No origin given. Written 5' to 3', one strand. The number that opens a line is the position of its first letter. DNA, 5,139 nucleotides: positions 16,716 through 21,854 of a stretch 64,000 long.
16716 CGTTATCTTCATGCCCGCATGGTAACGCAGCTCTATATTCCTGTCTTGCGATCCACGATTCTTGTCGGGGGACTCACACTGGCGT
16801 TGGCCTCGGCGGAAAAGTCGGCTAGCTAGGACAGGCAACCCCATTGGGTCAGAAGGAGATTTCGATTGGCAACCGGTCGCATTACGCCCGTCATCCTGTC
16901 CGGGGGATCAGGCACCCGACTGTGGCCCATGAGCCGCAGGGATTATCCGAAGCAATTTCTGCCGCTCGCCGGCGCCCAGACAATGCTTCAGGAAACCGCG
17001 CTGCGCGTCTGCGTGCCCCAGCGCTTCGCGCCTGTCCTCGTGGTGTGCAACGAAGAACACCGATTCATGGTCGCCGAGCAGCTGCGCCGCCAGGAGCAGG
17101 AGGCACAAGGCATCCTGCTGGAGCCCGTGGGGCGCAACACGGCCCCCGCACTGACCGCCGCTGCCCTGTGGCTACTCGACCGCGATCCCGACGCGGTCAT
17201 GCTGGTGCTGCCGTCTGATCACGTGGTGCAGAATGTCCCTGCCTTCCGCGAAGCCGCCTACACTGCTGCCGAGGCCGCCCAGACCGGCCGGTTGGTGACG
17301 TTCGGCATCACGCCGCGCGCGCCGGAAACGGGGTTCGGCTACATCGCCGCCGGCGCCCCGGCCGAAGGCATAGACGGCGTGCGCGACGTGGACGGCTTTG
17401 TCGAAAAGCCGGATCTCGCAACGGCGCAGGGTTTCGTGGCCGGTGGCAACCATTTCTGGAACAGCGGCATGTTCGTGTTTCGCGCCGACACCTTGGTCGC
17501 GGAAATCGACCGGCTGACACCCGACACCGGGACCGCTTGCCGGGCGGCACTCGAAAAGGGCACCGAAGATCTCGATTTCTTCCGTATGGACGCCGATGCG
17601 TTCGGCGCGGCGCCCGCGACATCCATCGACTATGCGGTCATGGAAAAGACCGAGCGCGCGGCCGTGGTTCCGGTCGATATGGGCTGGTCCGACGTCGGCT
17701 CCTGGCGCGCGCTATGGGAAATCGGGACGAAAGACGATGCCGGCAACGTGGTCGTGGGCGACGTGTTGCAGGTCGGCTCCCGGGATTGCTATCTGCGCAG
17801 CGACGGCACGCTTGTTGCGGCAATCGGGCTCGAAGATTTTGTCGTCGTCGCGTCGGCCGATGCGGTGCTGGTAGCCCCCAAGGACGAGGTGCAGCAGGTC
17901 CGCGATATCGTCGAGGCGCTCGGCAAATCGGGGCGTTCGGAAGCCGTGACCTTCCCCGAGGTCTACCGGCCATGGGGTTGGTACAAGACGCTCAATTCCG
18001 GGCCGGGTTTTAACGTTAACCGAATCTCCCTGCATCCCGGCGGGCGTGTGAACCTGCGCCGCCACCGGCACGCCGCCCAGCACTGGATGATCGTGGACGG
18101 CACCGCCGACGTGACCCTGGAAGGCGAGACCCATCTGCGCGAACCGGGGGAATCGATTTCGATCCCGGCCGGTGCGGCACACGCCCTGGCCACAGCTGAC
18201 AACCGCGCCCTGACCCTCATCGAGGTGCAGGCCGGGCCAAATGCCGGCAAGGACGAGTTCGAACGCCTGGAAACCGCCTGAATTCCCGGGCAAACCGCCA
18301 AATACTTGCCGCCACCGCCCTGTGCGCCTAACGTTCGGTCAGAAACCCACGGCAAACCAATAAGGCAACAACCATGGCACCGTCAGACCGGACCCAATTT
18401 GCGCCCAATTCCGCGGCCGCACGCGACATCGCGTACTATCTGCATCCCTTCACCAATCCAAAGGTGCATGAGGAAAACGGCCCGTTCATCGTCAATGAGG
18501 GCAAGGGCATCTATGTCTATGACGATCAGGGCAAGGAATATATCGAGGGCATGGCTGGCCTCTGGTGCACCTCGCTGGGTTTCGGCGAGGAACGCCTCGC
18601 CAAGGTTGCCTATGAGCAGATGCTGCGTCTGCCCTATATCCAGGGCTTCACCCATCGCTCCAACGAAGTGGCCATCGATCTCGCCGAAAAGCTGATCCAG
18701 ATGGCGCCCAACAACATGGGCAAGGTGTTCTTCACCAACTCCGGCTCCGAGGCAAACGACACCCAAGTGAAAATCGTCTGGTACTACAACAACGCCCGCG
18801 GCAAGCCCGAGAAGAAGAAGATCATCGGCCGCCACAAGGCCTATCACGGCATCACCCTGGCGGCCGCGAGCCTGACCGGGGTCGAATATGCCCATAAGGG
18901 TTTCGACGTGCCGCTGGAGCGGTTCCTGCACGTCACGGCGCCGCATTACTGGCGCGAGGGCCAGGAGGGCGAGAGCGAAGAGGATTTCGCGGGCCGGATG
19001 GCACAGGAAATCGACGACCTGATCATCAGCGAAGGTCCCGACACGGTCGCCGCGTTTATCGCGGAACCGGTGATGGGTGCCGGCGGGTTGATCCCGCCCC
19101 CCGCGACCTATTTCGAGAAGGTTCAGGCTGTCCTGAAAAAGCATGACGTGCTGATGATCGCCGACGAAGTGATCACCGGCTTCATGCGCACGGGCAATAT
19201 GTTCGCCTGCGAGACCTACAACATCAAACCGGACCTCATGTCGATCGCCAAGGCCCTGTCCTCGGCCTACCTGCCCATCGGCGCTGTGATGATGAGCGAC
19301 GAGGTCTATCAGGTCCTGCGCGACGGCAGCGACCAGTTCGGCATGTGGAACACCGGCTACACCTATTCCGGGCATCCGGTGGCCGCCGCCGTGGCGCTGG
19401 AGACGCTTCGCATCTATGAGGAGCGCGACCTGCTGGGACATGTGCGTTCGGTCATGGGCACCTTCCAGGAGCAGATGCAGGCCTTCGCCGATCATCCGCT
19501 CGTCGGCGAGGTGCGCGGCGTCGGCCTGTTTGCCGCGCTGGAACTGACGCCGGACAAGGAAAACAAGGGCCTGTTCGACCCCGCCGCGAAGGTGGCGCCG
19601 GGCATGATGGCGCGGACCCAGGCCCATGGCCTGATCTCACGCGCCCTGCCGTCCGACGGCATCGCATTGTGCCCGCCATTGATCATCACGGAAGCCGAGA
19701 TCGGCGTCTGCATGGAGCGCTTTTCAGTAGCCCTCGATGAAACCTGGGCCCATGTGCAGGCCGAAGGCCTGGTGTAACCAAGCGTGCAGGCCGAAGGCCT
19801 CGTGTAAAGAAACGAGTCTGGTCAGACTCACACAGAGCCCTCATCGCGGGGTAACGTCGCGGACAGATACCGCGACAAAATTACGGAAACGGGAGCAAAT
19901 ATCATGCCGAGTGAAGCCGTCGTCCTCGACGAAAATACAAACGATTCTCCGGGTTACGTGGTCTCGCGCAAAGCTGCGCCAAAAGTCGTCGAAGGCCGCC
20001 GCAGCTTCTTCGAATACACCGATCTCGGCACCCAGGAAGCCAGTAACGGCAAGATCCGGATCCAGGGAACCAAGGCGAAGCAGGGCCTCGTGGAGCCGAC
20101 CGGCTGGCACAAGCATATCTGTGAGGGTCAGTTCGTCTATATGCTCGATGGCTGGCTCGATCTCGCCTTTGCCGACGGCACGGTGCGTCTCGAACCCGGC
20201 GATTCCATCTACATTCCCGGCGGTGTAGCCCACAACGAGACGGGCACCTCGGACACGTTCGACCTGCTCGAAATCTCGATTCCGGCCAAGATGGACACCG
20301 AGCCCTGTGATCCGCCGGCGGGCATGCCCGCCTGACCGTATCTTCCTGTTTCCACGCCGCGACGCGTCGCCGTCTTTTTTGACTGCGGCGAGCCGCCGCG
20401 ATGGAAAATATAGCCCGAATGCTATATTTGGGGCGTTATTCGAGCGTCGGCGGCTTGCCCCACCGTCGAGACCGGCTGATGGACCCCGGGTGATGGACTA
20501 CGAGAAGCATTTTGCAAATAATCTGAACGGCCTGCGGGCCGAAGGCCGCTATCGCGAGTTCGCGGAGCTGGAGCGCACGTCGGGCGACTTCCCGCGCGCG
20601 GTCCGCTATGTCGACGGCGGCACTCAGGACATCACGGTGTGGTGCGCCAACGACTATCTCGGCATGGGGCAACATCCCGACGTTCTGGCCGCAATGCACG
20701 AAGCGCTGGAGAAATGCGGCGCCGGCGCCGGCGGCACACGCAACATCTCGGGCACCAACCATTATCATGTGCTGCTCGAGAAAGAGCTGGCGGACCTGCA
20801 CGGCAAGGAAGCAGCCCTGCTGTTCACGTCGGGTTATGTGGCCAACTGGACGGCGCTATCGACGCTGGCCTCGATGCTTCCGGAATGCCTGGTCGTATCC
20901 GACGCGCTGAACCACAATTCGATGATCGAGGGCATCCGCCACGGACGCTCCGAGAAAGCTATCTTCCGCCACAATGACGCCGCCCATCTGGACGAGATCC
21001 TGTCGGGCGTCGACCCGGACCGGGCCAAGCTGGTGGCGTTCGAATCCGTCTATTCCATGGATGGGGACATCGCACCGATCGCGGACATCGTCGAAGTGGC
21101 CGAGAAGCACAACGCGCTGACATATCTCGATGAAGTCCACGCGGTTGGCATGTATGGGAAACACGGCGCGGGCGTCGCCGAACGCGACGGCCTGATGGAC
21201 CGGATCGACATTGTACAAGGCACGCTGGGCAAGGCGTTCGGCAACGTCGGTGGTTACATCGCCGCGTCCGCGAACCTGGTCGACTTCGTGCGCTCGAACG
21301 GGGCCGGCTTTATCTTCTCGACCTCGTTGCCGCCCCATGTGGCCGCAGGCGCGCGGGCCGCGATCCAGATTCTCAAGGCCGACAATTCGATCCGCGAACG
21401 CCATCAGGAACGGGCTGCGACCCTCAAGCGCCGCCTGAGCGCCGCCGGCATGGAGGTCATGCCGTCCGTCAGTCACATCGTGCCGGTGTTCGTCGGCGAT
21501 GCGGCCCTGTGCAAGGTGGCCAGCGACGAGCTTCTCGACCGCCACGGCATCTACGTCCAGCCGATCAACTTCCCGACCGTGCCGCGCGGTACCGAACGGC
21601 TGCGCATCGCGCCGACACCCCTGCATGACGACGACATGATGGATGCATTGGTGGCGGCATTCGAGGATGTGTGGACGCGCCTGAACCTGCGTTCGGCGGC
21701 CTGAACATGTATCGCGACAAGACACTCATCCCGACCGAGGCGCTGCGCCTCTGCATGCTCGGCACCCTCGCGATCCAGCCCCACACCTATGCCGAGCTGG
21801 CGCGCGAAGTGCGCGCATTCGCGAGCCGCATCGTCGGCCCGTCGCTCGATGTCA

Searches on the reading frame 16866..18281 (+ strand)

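Call 32: search_protein_families(library=pfam, proteins=[window:16866-18281:+], max_evalue=0.0001)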
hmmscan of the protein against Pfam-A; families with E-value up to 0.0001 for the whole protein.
window:16866-18281:+ (471 aa): 5 families
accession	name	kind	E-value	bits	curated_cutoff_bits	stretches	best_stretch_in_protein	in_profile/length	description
PF00483.29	NTP_transferase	-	6.7e-59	199.9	21.2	1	8-290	2-242/245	Nucleotidyl transferase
PF01050.24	MannoseP_isomer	-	1.2e-27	96.9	23.6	1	356-469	2-115/116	Mannose-6-phosphate isomerase C-terminal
PF22640.1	ManC_GMP_beta-helix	-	2.5e-14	53.3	27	1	298-352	1-55/55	MannoseP isomerase/GMP-like beta-helix domain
PF07883.17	Cupin_2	-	1.3e-10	41.3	27.2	1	387-454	3-69/70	Cupin domain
PF12804.13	NTP_transf_3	-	1.1e-08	35.9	27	1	9-123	2-100/160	MobA-like NTP transferase domain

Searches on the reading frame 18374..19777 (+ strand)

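Call 32: search_protein_families(library=pfam, proteins=[window:18374-19777:+], max_evalue=0.0001)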
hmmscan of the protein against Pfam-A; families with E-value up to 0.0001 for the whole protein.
window:18374-19777:+ (467 aa): 1 family
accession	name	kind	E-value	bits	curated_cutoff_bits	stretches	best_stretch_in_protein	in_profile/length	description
PF00202.27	Aminotran_3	-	8.8e-92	308.3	30.5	1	33-454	6-403/403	Aminotransferase class-III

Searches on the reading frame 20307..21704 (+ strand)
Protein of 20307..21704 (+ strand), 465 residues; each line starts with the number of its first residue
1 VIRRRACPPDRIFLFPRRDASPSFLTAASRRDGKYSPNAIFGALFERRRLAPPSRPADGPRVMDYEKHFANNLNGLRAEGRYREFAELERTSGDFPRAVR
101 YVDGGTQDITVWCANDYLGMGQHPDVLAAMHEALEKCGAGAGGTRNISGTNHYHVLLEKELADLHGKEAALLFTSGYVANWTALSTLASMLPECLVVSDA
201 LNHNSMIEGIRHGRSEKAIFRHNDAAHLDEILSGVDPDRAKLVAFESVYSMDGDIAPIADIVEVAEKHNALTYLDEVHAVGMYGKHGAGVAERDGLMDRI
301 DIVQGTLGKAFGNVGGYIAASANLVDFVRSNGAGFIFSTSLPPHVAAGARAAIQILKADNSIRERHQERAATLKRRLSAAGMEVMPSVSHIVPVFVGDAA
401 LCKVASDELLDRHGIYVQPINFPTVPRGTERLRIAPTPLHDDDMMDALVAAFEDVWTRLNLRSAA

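Call 32: search_protein_families(library=pfam, proteins=[window:20307-21704:+], max_evalue=0.0001)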
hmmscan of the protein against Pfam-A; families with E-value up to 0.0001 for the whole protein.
window:20307-21704:+ (465 aa): 2 families
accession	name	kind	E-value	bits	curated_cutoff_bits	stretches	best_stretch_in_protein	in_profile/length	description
PF00155.27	Aminotran_1_2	-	5.4e-72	243.4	19.7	1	108-451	2-360/361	Aminotransferase class I and II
PF01053.26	Cys_Met_Meta_PP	-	1.5e-07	30.7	27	1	151-282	51-180/381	Cys/Met metabolism PLP-dependent enzyme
